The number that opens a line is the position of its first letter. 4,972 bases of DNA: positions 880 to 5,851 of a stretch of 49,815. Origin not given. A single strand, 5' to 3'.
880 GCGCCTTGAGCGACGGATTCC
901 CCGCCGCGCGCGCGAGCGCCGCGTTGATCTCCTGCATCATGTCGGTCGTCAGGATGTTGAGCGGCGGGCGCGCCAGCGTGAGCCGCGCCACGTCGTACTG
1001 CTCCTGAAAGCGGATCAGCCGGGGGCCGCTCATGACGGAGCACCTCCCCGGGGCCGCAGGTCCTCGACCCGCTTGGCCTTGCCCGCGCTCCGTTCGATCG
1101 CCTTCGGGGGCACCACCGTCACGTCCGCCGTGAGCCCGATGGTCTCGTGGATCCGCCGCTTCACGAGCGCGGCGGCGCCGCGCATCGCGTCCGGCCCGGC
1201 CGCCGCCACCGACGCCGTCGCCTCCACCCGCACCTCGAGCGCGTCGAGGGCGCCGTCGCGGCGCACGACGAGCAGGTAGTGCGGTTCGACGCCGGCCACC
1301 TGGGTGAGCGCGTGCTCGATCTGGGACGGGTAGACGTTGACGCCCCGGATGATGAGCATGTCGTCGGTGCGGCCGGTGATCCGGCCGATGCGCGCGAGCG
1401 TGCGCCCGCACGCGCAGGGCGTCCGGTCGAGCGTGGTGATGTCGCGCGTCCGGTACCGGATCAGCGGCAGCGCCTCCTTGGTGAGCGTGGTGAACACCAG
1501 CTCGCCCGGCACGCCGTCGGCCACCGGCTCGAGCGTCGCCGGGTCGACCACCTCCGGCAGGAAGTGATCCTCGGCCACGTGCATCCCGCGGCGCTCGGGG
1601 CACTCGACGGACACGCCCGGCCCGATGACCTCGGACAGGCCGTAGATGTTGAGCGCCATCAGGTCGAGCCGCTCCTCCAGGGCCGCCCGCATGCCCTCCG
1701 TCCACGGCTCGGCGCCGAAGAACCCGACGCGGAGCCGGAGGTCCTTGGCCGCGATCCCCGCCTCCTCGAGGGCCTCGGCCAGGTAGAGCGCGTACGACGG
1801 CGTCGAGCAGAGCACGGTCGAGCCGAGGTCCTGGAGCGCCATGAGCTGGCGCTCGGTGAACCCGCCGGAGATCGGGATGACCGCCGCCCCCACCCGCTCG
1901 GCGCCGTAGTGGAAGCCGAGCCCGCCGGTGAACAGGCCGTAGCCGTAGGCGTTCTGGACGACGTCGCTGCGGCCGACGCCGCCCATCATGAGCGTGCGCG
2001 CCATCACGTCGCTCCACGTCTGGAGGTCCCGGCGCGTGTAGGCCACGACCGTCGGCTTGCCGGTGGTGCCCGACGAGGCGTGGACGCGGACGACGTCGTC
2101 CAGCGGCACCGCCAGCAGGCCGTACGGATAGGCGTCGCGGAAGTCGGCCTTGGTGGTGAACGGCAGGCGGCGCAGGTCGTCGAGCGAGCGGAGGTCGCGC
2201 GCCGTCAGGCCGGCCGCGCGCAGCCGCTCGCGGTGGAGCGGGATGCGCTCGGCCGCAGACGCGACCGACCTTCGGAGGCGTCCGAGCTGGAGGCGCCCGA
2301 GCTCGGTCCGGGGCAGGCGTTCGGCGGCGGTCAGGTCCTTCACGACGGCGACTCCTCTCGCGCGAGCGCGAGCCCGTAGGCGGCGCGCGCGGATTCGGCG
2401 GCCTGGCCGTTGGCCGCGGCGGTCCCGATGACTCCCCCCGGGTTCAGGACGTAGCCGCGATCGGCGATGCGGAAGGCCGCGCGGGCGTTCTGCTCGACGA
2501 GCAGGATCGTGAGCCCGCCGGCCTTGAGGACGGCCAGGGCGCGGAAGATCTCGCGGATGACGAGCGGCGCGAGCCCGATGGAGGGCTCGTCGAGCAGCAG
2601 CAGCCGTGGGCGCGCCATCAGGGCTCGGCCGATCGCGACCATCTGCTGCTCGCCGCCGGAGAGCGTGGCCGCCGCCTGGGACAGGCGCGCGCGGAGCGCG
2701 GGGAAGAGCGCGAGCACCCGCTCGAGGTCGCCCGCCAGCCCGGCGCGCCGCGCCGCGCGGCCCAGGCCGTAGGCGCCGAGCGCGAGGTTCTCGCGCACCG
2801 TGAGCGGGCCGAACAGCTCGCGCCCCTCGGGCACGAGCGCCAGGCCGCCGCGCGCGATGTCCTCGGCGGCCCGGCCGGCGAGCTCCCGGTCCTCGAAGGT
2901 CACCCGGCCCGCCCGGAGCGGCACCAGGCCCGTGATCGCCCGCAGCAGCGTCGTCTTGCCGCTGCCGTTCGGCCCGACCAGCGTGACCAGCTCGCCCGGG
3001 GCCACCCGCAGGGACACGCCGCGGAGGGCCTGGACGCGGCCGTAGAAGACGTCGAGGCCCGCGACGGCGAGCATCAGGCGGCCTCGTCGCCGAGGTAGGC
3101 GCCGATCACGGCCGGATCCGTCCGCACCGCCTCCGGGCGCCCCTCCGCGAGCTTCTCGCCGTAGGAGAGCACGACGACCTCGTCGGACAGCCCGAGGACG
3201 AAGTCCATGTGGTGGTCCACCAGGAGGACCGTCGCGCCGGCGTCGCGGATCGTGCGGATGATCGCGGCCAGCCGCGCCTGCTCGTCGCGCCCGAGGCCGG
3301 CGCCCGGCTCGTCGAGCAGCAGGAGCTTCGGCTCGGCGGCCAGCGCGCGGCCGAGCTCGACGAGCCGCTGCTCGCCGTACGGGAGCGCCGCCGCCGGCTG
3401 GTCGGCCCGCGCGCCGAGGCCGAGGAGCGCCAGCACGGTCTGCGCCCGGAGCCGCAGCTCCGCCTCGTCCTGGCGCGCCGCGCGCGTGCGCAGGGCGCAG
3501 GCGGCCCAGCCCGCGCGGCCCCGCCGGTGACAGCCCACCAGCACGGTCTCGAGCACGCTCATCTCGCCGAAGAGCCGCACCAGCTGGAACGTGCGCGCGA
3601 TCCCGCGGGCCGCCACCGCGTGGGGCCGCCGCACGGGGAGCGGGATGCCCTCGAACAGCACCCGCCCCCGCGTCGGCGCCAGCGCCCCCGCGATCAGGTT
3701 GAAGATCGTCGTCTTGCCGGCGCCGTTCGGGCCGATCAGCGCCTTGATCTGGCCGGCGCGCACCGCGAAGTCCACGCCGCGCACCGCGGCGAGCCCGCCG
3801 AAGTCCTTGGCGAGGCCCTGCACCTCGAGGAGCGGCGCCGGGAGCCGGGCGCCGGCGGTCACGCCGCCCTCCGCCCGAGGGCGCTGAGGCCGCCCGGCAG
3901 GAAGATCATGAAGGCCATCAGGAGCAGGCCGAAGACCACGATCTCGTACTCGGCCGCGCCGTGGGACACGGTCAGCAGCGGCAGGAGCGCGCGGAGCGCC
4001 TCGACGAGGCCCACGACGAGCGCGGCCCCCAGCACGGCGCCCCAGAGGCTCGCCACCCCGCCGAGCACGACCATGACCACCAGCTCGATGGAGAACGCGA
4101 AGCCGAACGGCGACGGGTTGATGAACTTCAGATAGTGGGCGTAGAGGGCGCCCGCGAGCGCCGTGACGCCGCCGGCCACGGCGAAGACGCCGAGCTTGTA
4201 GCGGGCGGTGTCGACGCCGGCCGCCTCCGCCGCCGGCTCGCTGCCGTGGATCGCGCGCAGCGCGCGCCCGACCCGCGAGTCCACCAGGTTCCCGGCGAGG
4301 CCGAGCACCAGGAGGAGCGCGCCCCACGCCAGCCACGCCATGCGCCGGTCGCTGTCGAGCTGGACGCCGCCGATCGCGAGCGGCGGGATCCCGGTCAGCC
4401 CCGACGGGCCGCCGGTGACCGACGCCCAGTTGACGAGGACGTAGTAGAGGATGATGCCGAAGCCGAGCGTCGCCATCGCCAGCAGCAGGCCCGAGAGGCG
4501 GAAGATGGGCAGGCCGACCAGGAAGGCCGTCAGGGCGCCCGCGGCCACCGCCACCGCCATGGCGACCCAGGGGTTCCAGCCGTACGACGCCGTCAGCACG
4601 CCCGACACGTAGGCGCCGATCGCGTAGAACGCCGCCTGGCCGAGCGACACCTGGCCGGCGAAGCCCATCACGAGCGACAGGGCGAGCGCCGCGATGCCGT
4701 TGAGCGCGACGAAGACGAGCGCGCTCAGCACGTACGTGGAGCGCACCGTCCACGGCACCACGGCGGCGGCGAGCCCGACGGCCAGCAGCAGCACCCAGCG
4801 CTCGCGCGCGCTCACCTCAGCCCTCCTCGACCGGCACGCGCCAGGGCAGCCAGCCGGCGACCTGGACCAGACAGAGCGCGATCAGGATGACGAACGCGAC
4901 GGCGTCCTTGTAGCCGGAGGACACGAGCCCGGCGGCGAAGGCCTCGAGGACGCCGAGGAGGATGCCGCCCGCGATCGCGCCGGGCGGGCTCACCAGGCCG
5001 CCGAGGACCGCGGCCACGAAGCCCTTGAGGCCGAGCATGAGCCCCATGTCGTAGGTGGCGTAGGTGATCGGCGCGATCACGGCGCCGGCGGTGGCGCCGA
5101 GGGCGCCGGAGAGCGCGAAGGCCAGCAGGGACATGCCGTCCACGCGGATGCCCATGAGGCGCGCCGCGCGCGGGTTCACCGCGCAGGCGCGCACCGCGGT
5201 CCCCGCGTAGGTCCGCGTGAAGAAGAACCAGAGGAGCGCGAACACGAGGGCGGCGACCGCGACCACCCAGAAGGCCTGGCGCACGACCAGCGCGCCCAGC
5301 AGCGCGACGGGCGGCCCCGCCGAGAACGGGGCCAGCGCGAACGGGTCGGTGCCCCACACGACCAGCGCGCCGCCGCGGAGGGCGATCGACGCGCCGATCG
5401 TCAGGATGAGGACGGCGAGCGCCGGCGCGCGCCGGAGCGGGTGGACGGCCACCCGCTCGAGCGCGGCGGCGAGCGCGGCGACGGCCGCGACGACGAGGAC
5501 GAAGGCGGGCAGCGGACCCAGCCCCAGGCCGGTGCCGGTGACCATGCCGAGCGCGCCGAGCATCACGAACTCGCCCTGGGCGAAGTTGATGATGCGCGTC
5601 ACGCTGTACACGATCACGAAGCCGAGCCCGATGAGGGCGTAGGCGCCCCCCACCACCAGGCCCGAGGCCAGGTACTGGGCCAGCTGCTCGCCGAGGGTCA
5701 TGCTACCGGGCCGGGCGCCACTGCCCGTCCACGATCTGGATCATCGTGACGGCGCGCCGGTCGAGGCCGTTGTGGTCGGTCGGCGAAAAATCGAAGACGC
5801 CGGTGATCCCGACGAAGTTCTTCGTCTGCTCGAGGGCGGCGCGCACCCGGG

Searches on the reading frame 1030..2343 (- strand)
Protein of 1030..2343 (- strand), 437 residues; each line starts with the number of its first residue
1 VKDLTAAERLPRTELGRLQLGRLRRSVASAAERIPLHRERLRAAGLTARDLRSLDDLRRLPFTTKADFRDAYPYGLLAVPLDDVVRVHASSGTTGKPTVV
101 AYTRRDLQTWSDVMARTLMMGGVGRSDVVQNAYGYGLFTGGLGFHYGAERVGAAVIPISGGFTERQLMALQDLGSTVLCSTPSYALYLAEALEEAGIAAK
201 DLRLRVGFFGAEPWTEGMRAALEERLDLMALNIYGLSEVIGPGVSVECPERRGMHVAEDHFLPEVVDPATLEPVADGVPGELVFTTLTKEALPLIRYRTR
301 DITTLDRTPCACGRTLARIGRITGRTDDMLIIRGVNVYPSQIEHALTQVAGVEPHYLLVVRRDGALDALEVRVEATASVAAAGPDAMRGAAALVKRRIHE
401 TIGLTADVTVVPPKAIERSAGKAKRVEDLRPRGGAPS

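Call 45: search_protein_families(library=pfam, proteins=[window:1030-2343:-], max_evalue=0.0001)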
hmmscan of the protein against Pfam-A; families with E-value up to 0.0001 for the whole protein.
window:1030-2343:- (437 aa): 2 families
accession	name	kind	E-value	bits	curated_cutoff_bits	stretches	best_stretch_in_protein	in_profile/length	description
PF14535.12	AMP-binding_C_2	-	1.6e-26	92.8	25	1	334-430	1-96/96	AMP-binding enzyme C-terminal domain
PF00501.34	AMP-binding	-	2.9e-17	63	29.9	1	79-284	159-374/384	AMP-binding enzyme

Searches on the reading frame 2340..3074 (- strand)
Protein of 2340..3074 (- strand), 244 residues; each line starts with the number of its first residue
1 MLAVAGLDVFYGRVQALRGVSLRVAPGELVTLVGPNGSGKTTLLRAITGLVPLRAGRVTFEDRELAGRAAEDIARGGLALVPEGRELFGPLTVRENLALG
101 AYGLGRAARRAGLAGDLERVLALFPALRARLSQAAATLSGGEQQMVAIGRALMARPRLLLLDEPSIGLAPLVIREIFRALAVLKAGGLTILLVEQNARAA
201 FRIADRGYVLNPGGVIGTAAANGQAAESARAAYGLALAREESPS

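Call 45: search_protein_families(library=pfam, proteins=[window:2340-3074:-], max_evalue=0.0001)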
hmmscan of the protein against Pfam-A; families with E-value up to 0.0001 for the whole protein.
window:2340-3074:- (244 aa): 3 families
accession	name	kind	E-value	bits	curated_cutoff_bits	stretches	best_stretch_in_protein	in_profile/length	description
PF00005.33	ABC_tran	-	7e-31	108.1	25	1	17-165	1-136/137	ABC transporter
PF13304.12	AAA_21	-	8.7e-12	46.2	27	1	30-51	2-35/304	AAA domain, putative AbiEii toxin, Type IV TA system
PF20703.3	nSTAND1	-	1.5e-05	25.3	27.1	1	8-55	14-59/379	Novel STAND NTPase 1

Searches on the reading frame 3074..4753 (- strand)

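Call 45: search_protein_families(library=pfam, proteins=[window:3074-4753:-], max_evalue=0.0001)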
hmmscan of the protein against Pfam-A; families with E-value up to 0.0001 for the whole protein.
window:3074-4753:- (559 aa): 4 families
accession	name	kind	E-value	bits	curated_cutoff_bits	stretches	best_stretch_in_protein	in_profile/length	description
PF00005.33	ABC_tran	-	2.1e-26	93.6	25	1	325-483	2-135/137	ABC transporter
PF12399.14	BCA_ABC_TP_C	-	6.8e-10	38.8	25.5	1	533-559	1-27/27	Branched-chain amino acid ATP-binding cassette transporter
PF13304.12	AAA_21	-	2.6e-06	28.2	27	0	338-357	3-22/304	AAA domain, putative AbiEii toxin, Type IV TA system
PF13604.12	AAA_30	-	1.1e-05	25.7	27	0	334-364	18-48/191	AAA domain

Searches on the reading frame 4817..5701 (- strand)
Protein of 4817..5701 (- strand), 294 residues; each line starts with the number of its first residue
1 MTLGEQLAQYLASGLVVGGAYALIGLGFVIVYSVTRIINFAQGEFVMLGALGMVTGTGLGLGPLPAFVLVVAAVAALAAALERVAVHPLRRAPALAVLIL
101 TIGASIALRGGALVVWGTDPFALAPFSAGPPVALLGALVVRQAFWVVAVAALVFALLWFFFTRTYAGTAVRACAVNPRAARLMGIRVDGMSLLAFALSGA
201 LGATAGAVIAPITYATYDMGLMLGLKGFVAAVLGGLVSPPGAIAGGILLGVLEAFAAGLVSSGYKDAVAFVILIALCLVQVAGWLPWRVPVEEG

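Call 45: search_protein_families(library=pfam, proteins=[window:4817-5701:-], max_evalue=0.0001)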
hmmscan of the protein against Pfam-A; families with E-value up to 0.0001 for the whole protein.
window:4817-5701:- (294 aa): 1 family
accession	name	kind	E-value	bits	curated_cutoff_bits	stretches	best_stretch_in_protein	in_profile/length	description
PF02653.21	BPD_transp_2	-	1.7e-36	126.2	26.8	1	11-275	2-267/269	Branched-chain amino acid transport system / permease component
